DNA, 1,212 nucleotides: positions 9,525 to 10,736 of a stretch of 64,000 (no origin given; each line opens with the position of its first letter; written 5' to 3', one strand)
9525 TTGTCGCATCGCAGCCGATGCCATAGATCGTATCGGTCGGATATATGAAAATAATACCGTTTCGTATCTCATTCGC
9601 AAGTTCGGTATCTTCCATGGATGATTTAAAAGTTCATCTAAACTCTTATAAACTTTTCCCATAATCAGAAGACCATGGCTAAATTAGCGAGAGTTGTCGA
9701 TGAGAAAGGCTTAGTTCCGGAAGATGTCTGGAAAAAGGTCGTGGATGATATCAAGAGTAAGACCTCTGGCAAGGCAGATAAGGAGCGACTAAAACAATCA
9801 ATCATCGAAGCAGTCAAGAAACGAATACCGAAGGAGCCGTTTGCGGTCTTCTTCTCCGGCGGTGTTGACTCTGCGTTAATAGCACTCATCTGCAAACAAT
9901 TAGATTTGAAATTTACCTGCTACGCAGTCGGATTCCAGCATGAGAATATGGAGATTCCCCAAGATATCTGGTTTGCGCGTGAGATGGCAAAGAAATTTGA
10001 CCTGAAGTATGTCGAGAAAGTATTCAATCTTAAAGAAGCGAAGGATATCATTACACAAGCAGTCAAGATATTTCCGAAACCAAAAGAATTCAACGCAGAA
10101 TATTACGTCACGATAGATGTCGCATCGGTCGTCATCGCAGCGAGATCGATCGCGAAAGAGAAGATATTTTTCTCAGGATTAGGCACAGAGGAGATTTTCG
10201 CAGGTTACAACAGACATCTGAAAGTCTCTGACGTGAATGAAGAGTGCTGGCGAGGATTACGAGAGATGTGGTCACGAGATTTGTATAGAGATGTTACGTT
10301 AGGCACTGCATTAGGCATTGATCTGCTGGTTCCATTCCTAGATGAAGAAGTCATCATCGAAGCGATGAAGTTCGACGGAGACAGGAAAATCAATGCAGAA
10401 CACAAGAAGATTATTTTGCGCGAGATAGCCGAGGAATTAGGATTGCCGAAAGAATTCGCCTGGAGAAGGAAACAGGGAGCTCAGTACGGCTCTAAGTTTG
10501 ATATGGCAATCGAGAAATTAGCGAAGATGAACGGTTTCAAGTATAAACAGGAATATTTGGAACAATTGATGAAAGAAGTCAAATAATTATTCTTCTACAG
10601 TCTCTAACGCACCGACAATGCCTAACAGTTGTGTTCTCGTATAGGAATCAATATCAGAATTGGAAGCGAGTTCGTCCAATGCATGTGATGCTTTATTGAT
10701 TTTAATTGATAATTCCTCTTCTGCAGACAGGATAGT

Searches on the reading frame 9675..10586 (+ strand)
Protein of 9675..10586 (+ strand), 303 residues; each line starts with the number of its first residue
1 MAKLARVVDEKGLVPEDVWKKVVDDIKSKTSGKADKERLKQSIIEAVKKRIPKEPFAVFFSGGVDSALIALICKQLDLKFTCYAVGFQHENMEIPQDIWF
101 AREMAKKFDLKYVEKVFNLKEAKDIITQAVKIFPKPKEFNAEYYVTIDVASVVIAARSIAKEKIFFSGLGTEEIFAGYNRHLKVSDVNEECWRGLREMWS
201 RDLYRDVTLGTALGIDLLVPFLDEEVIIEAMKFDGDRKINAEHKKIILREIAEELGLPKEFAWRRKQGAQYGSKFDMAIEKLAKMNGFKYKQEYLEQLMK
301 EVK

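Call 46: search_protein_families(library=pfam, proteins=[window:9675-10586:+], max_evalue=0.0001)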
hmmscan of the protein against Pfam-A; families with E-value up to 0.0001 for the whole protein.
window:9675-10586:+ (303 aa): 2 families
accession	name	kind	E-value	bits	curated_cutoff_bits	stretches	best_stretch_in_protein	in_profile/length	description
PF00733.27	Asn_synthase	-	3.6e-32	112.8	21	2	39-183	2-140/354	Asparagine synthase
PF02540.23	NAD_synthase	-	6e-05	22.7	21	0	40-130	6-92/242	NAD synthase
